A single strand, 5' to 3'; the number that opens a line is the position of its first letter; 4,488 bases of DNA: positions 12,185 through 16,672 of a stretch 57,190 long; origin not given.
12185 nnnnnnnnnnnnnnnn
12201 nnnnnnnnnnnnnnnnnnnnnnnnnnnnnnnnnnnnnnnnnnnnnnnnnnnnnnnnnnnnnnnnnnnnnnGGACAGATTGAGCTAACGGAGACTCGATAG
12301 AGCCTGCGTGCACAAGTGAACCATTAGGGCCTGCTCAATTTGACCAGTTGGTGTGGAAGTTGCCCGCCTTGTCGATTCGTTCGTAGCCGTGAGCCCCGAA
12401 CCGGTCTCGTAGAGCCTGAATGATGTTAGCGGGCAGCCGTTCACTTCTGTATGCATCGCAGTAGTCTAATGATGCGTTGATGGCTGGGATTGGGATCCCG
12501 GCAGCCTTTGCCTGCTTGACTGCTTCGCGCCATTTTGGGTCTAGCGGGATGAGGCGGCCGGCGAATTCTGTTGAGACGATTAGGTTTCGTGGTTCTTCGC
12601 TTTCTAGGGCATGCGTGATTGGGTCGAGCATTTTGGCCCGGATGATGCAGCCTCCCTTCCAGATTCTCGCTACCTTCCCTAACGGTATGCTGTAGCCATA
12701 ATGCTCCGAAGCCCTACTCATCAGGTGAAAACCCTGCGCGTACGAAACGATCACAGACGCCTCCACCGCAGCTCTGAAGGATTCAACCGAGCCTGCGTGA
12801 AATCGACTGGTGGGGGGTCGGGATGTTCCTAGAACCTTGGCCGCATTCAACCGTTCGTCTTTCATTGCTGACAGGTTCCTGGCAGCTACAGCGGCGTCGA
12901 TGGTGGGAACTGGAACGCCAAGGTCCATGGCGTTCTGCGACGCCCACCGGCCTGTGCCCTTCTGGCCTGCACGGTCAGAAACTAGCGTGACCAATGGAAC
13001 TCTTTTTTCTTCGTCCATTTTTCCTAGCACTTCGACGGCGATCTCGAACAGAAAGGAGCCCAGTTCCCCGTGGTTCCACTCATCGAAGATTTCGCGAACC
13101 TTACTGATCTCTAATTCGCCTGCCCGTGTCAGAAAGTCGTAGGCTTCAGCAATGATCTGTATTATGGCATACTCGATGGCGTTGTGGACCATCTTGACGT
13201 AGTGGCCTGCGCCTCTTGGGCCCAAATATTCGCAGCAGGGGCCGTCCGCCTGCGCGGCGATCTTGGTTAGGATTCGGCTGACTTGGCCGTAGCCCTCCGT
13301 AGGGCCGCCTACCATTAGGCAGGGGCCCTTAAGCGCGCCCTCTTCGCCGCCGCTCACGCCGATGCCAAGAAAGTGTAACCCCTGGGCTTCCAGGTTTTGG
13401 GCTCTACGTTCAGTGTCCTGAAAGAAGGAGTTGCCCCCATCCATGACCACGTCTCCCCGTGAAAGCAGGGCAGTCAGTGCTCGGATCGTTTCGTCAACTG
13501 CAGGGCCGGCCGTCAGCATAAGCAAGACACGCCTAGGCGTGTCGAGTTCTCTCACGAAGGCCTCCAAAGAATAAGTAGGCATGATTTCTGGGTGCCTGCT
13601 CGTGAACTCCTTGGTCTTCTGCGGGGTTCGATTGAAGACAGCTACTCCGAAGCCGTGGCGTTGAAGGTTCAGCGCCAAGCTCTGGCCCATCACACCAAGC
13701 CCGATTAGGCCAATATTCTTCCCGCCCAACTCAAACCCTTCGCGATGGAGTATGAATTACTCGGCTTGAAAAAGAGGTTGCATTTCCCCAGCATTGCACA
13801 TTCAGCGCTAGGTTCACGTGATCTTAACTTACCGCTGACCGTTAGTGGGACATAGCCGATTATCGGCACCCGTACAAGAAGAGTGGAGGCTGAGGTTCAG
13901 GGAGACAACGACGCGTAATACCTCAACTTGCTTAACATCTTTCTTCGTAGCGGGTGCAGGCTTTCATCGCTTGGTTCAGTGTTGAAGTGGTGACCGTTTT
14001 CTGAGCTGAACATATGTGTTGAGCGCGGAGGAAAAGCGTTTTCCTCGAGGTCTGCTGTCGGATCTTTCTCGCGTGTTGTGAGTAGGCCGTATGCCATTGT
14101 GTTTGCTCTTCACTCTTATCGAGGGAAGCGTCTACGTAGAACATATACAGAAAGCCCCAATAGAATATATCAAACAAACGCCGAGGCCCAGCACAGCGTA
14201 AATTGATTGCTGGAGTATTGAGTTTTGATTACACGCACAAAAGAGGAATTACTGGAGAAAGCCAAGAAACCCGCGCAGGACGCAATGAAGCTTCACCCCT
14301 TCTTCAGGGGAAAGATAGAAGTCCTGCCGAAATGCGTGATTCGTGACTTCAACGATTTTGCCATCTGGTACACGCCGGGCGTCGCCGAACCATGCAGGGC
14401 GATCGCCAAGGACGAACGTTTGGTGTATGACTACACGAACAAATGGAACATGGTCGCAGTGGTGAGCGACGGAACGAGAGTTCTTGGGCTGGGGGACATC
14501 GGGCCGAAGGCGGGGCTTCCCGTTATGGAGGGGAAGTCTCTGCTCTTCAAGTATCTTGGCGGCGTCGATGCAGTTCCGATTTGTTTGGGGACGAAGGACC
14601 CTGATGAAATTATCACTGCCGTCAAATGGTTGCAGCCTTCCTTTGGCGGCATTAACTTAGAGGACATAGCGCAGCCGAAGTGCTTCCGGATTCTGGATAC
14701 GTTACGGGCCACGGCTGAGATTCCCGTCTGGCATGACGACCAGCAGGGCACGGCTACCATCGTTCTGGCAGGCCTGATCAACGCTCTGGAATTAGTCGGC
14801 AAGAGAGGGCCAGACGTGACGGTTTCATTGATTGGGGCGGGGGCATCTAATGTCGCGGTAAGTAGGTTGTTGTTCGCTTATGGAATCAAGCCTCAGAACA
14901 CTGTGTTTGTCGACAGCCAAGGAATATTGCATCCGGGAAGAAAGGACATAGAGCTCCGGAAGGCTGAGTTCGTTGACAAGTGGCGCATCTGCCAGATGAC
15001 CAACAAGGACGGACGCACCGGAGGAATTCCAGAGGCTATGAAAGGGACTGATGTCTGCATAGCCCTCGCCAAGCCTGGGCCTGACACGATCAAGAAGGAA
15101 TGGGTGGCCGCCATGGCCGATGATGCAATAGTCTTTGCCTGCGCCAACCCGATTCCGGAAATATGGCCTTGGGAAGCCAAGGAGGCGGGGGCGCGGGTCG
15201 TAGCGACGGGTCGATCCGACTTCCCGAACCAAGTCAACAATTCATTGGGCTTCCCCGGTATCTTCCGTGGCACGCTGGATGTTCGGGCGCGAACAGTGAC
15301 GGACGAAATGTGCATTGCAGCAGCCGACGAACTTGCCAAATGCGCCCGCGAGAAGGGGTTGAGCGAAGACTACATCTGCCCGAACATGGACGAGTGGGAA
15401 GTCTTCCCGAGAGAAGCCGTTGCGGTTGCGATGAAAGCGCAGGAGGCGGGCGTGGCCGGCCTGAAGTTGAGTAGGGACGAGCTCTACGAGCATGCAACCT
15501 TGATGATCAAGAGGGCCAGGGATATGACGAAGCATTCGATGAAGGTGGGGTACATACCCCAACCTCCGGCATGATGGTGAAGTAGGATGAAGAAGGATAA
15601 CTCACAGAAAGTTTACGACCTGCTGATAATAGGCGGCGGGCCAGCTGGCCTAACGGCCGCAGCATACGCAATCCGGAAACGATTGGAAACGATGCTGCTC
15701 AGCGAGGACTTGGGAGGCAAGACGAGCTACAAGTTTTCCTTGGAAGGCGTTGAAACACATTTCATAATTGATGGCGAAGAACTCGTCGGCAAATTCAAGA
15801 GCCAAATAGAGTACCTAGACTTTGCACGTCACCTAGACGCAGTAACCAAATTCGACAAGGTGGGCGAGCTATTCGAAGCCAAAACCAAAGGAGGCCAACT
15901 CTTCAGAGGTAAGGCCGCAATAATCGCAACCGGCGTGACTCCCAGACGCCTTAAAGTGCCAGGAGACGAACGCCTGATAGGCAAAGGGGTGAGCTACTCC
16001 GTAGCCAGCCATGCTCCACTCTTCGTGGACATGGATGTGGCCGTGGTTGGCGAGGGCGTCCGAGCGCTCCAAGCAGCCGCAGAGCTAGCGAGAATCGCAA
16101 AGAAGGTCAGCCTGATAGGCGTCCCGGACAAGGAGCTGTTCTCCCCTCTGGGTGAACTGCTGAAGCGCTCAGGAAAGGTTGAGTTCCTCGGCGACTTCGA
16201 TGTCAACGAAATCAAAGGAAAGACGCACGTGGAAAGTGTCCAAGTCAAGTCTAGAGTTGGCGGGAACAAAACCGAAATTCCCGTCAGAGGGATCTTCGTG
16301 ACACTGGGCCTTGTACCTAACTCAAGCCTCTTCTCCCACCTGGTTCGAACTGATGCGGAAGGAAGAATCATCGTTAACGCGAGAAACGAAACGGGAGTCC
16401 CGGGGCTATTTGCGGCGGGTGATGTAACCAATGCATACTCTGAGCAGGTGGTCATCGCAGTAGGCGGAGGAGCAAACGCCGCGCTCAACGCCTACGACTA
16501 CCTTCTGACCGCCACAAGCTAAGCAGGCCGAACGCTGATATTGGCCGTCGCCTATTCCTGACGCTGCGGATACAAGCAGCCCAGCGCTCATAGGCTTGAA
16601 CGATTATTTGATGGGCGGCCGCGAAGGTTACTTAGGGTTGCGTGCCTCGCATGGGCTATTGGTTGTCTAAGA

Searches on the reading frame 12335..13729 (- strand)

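Call 70: search_protein_families(library=pfam, proteins=[window:12335-13729:-], max_evalue=0.0001)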
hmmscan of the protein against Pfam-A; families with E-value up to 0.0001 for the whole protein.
window:12335-13729:- (464 aa): 4 families
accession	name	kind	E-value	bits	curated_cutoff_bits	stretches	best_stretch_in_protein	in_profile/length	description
PF00393.24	6PGD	-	1.7e-108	362.9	27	1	175-462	1-290/290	6-phosphogluconate dehydrogenase, C-terminal domain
PF03446.21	NAD_binding_2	-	1.6e-46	158.7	21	1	5-167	1-157/161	NAD binding domain of 6-phosphogluconate dehydrogenase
PF01488.26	Shikimate_DH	-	2.1e-05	25.1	24.3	1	3-58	12-72/138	Shikimate / quinate 5-dehydrogenase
PF03807.23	F420_oxidored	-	7.2e-05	23.7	21.6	0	6-46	2-44/94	NADP oxidoreductase coenzyme F420-dependent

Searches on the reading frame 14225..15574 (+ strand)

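Call 71: search_protein_families(library=pfam, proteins=[window:14225-15574:+], max_evalue=0.0001)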
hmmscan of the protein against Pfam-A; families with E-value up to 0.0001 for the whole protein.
window:14225-15574:+ (449 aa): 2 families
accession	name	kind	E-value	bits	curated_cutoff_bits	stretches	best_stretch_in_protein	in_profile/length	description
PF00390.24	malic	-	2.5e-30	106.1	23.1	1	29-161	2-182/182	Malic enzyme, N-terminal domain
PF03949.21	Malic_M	-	1.4e-19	70.8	23.5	1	174-402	2-254/258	Malic enzyme, NAD binding domain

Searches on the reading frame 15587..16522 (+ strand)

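Call 71: search_protein_families(library=pfam, proteins=[window:15587-16522:+], max_evalue=0.0001)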
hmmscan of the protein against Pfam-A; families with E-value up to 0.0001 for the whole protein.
window:15587-16522:+ (311 aa): 6 families
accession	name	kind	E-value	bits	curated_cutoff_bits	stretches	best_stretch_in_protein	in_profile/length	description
PF07992.20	Pyr_redox_2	-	2.4e-35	122.8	26.1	1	10-294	1-290/291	Pyridine nucleotide-disulphide oxidoreductase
PF13738.12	Pyr_redox_3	-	6.5e-17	62.2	30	1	85-278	103-305/305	Pyridine nucleotide-disulphide oxidoreductase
PF00890.30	FAD_binding_2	-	1.9e-08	34.4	20.4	0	11-40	1-30/414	FAD binding domain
PF00070.33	Pyr_redox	-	2.5e-07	31.5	22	1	151-221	2-80/82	Pyridine nucleotide-disulphide oxidoreductase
PF12831.13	FAD_oxidored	-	5.4e-06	26.4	27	0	11-50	1-42/416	FAD dependent oxidoreductase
PF01946.23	Thi4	-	2e-05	24.4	26.2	0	9-41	17-50/235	Thi4 family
